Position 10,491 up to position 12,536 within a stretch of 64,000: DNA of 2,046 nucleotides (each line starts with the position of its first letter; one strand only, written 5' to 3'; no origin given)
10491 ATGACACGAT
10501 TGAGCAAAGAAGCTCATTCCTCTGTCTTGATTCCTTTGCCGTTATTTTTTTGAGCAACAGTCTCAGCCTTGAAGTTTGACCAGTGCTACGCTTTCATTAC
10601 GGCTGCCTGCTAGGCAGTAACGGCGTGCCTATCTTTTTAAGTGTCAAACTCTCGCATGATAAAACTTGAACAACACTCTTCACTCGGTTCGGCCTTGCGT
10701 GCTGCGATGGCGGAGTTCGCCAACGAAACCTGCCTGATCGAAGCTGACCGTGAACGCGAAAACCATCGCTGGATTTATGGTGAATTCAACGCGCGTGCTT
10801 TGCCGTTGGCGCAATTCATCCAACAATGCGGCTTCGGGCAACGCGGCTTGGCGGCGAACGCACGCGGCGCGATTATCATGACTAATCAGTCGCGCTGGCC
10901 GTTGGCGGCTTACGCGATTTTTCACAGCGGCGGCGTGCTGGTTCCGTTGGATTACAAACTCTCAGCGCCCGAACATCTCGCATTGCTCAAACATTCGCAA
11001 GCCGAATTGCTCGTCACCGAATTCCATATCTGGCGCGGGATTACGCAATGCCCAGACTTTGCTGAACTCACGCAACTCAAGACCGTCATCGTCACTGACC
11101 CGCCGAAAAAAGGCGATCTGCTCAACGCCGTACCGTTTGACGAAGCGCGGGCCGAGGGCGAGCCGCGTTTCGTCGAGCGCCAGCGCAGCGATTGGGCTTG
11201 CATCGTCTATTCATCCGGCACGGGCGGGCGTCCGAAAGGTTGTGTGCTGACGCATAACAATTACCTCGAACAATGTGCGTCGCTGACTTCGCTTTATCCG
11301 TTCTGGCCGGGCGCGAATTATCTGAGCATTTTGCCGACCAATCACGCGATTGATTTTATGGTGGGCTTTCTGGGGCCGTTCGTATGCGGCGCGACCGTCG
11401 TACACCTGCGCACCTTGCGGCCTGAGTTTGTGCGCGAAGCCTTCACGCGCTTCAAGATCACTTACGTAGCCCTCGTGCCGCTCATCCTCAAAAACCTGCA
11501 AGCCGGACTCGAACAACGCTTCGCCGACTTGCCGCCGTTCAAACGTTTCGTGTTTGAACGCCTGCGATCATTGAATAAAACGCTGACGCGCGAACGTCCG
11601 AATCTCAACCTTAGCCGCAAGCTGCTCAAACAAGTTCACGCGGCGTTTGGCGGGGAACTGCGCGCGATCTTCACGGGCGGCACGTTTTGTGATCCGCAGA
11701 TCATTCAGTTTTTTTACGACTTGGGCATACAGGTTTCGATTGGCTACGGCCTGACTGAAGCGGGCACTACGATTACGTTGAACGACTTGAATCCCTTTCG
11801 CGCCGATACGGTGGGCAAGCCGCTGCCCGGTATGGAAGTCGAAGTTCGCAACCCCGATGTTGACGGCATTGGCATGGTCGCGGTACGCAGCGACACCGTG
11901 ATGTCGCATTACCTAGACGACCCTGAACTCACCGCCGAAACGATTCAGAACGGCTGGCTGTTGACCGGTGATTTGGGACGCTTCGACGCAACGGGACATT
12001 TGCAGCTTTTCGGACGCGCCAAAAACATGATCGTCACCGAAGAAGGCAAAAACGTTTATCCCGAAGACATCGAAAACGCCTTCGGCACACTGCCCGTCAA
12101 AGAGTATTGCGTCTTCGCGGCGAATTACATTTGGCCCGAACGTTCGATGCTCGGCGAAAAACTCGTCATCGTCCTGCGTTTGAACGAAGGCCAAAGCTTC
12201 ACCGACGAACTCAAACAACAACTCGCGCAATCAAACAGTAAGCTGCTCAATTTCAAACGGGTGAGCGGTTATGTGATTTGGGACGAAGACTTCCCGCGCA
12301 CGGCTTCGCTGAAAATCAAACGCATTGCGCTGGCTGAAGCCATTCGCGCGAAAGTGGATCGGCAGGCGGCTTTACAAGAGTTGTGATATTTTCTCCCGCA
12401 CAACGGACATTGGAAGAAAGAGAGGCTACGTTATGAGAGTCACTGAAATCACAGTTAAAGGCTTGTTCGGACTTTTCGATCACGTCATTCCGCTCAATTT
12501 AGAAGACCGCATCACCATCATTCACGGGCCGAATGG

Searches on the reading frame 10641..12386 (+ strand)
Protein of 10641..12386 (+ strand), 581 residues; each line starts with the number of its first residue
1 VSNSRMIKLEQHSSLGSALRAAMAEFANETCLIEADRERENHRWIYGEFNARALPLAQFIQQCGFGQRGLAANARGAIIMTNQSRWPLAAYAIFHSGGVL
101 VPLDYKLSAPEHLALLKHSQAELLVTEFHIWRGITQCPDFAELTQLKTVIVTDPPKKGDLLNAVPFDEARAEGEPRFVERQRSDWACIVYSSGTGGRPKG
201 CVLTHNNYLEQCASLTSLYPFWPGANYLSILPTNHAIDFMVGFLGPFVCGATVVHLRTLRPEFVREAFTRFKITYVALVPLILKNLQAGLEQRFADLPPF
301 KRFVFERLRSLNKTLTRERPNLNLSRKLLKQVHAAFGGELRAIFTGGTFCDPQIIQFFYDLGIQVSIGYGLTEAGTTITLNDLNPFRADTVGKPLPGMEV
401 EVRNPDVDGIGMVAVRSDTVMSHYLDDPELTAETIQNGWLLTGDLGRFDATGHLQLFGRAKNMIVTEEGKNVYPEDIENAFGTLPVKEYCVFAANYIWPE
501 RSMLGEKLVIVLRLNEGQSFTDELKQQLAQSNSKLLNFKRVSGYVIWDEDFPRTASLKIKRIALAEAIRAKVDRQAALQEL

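Call 8: search_protein_families(library=pfam, proteins=[window:10641-12386:+], max_evalue=0.001)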
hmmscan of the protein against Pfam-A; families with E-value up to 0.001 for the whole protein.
window:10641-12386:+ (581 aa): 1 family
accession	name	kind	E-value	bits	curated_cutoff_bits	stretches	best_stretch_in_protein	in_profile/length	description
PF00501.34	AMP-binding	-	2.8e-59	201.3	29.9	1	21-425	3-384/384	AMP-binding enzyme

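Call 11: find_related_loci(query=window:10641-12386:+, collection=genome_contigs, flank=10000)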
Query window:10641-12386:+ (581 aa) in genome_contigs; peptide patterns used: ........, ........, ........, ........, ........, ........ (x = any residue, [..] = any of these).
531 stretches matched a pattern; 492 encode a relative of the query (tblastn E <= 1e-3); the best 80 are kept; 80 distinct loci.
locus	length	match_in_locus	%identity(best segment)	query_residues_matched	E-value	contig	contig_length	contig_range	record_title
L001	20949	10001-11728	91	6-581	0e+0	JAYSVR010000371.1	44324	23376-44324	MAG: Acidobacteriota bacterium isolate GFS_12827 GFS_12827_370, whole genome shotgun sequence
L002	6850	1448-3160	89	6-581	0e+0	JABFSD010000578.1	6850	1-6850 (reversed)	MAG: Acidobacteria bacterium isolate S-RSF-IL-17 seq_4116, whole genome shotgun sequence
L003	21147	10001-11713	85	6-581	0e+0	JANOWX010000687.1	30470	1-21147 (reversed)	MAG: Acidobacteriota bacterium isolate VAR_35_metabat_317 VAR_35_k141_3757023, whole genome shotgun sequence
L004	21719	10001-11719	79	6-581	0e+0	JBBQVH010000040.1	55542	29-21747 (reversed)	MAG: Blastocatellia bacterium isolate Co_metawrap_1988 Cmw_1988_k141_22590919_length_55542_cov_10.9627, whole genome sho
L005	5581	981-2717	78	3-581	0e+0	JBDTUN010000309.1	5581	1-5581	MAG: Acidobacteriota bacterium isolate cluster3_bin.45 NODE_80183_length_5581_cov_6.410242, whole genome shotgun sequenc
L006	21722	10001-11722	78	6-581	0e+0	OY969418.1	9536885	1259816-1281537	MAG: uncultured Acidobacteriota bacterium isolate MFD09212.bin.c.1 genome assembly, chromosome: 1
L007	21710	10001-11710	79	6-581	0e+0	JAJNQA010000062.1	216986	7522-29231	MAG: Heliomicrobium sp. isolate MAG_31 k141_277307, whole genome shotgun sequence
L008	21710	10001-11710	79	6-581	0e+0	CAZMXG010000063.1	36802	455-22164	MAG TPA_asm: uncultured Heliomicrobium sp. isolate SRP173033_co1_351 genome assembly, contig: NODE_1567_length_36802_cov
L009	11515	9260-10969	79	6-581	0e+0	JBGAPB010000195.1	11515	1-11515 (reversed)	MAG: Blastocatellia bacterium isolate MAG_AAO_H10.7 AAOH10-7_opera_contig_15016, whole genome shotgun sequence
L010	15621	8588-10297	79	6-581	0e+0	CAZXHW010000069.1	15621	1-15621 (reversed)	MAG TPA_asm: uncultured Heliomicrobium sp. isolate binchicken_co199_63 genome assembly, contig: NODE_2671_length_15621_c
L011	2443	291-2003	79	5-581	0e+0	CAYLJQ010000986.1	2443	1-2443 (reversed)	MAG TPA_asm: uncultured Heliomicrobium sp. isolate binchicken_co328_55 genome assembly, contig: NODE_50353_length_2443_c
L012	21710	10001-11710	79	6-581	0e+0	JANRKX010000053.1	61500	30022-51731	MAG: Acidobacteriota bacterium isolate bins.235 k141_2471996, whole genome shotgun sequence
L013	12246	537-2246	78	6-581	0e+0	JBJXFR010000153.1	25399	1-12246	MAG: Blastocatellia bacterium isolate F1F2.bin.427 k127_8473565, whole genome shotgun sequence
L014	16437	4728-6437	77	6-581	0e+0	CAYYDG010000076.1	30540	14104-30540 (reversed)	MAG TPA_asm: uncultured Heliomicrobium sp. isolate binchicken_co276_100 genome assembly, contig: NODE_1400_length_30540_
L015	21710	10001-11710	77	6-581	0e+0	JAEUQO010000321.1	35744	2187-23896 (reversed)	MAG: Acidobacteria bacterium isolate new MAG-253 k141_1607151, whole genome shotgun sequence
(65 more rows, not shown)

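Call 64: search_protein_families(library=pfam, proteins=[L012:13730-14158:+, L013:3975-4439:+, L002:4351-5247:+, L012:14155-15051:+, L015:15312-16160:+], max_evalue=0.1)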
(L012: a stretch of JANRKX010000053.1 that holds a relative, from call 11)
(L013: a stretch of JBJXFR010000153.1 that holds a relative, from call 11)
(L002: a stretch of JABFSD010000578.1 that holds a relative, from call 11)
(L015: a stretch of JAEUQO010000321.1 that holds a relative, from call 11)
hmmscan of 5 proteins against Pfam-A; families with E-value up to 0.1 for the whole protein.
L012:13730-14158:+ (142 aa): 4 families
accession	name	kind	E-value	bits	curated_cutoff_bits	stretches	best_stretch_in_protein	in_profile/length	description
PF12680.13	SnoaL_2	-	3.4e-10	40.9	27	1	35-113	2-71/102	SnoaL-like domain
PF14534.12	DUF4440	-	0.0012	19.7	25.2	1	35-114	6-76/107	Domain of unknown function (DUF4440)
PF07366.18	SnoaL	-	0.0026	18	28.4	1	37-131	7-92/126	SnoaL-like polyketide cyclase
PF24125.1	Cds6_C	-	0.0043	17.8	27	1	35-59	7-31/111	Cds6 C-terminal NTF2-like domain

L013:3975-4439:+ (154 aa): 1 family
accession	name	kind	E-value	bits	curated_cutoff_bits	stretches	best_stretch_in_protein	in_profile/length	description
PF01381.28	HTH_3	-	1.5e-05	25.3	23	1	97-150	1-55/55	Helix-turn-helix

L002:4351-5247:+ (298 aa): 1 family
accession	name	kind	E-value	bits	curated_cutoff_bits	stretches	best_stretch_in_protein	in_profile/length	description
PF02517.21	Rce1-like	-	3.3e-12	46.9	22.4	1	153-246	10-92/93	Type II CAAX prenyl endopeptidase Rce1-like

L012:14155-15051:+ (298 aa): 3 families
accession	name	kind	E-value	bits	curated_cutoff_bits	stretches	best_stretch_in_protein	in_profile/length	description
PF00781.29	DAGK_cat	-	4.9e-28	97.7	23.6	1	6-129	3-124/125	Diacylglycerol kinase catalytic domain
PF19279.4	YegS_C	-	4.3e-24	85.5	27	1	143-297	3-157/158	YegS C-terminal NAD kinase beta sandwich-like domain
PF01513.26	NAD_kinase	-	0.072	13.8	25.5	0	46-120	60-128/130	ATP-NAD kinase N-terminal domain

L015:15312-16160:+ (282 aa): 1 family
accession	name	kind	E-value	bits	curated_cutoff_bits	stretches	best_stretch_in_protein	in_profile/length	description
PF01553.26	Acyltransferase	-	7.5e-19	68.3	23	1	90-205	13-131/132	Acyltransferase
